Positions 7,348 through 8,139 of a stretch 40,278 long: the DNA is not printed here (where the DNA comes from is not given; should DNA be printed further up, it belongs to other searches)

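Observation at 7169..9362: Accessory island between terminase and portal: HTH-less ImmA/IrrE peptidase + 2-TM partner, facing a membrane-anchored T5orf172 protein and a secreted SHD1 protein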

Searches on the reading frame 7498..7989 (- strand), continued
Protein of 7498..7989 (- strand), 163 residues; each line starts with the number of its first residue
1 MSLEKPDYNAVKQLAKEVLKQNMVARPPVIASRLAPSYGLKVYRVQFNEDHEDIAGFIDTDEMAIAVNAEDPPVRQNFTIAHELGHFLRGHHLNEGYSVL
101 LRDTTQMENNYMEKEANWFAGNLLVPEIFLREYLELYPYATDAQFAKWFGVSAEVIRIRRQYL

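Call 72: search_solved_structures(query=A4, max_evalue=0.01, show_alignments=1)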
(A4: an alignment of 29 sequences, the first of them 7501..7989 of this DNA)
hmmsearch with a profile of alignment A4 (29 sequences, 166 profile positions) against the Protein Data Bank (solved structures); distinct sequences matched with E-value up to 0.01: 5.
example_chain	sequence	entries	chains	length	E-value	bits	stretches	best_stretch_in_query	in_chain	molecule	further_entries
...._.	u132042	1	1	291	2.2e-13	53.5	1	19-155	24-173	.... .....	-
3dte_A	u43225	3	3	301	9.5e-10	41.8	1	48-147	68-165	IrrE protein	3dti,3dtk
8slm_A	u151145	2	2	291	5.9e-09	39.2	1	52-139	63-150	Zn dependent hydrolase fused to HTH domain, IrrE ortholog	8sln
9vzy_A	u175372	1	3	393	4.4e-05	26.6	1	62-160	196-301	HTH cro/C1-type domain-containing protein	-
4q1l_A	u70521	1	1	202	0.0048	19.9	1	51-95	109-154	Snake venom metalloproteinase leucurolysin-A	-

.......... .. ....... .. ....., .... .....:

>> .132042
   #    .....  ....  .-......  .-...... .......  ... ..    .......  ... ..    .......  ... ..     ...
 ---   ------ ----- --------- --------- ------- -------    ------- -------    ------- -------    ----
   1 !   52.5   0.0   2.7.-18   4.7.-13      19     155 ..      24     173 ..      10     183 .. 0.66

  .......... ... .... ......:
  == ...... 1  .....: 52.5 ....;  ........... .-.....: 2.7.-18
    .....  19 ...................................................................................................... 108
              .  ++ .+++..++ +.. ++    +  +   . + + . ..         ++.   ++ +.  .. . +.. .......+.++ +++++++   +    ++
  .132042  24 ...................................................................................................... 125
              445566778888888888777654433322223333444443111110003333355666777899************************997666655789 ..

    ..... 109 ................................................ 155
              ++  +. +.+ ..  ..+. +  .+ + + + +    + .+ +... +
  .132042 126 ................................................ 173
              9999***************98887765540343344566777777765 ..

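Call 76: search_protein_families(library=pfam, proteins=[L005:5840-6280:-], max_evalue=0.01)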
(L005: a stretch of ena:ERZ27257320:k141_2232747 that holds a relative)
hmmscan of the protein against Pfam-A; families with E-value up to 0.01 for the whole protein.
L005:5840-6280:- (146 aa): 0 families

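Call 78: search_protein_families(library=phrogs, proteins=[L028:3995-4351:+, L028:3462-3995:+, L008:6520-6888:+], max_evalue=0.01)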
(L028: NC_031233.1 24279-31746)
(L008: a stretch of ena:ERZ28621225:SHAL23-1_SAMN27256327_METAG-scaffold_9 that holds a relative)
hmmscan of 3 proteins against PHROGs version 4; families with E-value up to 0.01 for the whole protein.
L028:3995-4351:+ (119 aa): 2 families
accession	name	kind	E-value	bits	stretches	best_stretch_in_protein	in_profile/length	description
phrog_13343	-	unknown function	2.2e-05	25.5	1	10-114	69-174/182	-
phrog_26171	-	unknown function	0.0026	18.7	1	9-114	73-180/190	-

L028:3462-3995:+ (178 aa): 5 families
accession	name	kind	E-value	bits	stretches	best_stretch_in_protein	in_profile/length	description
phrog_87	-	other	3e-26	93.6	1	4-170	9-165/227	metallo-protease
phrog_2439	-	transcription regulation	1.1e-17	65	1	19-171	132-282/367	transcriptional regulator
phrog_1914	-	unknown function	5.7e-15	56.6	1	32-168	27-176/222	-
phrog_1516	-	unknown function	7.6e-10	39.8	1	57-168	63-175/227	-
phrog_19315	-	unknown function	3.4e-08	33.9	1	74-167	86-177/348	-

L008:6520-6888:+ (123 aa): 1 family
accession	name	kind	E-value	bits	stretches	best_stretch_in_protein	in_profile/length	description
phrog_13343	-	unknown function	0.00014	22.9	1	30-120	82-173/182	-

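Call 84: search_protein_families(library=ncbifam, proteins=[window:7498-7989:-], max_evalue=0.01)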
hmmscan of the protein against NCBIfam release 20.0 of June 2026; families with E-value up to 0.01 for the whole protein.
window:7498-7989:- (163 aa): 4 families
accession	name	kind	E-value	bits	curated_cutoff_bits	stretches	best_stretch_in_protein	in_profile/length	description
NF052239.1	antitox_spr1629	equivalog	5.5e-10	38.9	335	1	64-133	195-259/377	spr1629 family repressor/antitoxin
NF038145.1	Hvo_1808_fam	equivalog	0.0005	19.5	200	1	46-118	101-179/432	Hvo_1808 family surface protein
NF003359.0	PRK04424.1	equivalog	0.0028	17.3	183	1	130-163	14-47/190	transcription factor FapR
NF038139.1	Reg_Aceta_RamB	equivalog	0.0087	14.7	700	1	13-159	164-306/465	acetate metabolism transcriptional regulator RamB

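Call 103: search_protein_families(library=padloc, proteins=[L028:3995-4351:+, L028:3462-3995:+], max_evalue=0.1)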
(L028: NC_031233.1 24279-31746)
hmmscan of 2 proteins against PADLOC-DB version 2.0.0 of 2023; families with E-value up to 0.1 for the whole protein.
L028:3995-4351:+ (119 aa): 0 families

L028:3462-3995:+ (178 aa): 17 families
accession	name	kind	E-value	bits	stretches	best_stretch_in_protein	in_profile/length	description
PDLC04141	capP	-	6.7e-26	89.3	1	16-169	5-153/242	capP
PDLC03949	RmrA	-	3.3e-15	53.8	1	19-171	125-267/363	-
PDLC03946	RmrA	-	4.9e-11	40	1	18-171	125-269/357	-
PDLC03954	RmrA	-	7.5e-10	36.3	1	39-172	164-293/380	-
PDLC03947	RmrA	-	6e-09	33.2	1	66-171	191-292/383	-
PDLC03950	RmrA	-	3.2e-08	31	1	62-171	176-280/369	-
PDLC03953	RmrA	-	4.2e-08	30.8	1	78-170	204-284/373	-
PDLC03951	RmrA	-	5.5e-08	30.2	1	18-171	138-287/400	-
PDLC03945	RmrA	-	1.4e-07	29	1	75-171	201-295/394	-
PDLC03944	RmrA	-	3.2e-07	27.8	1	77-171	194-285/384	-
PDLC04776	PDC-M69B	-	1e-06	26.6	1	77-136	76-132/272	-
PDLC03948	RmrA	-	1.1e-06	25.8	1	66-171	190-291/397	-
PDLC03952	RmrA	-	3.1e-06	24.3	1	66-171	203-304/395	-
PDLC03943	RmrA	-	5.6e-05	20.4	1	74-140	184-236/370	-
PDLC03956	RmrA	-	6.4e-05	20.2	1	63-171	186-288/399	-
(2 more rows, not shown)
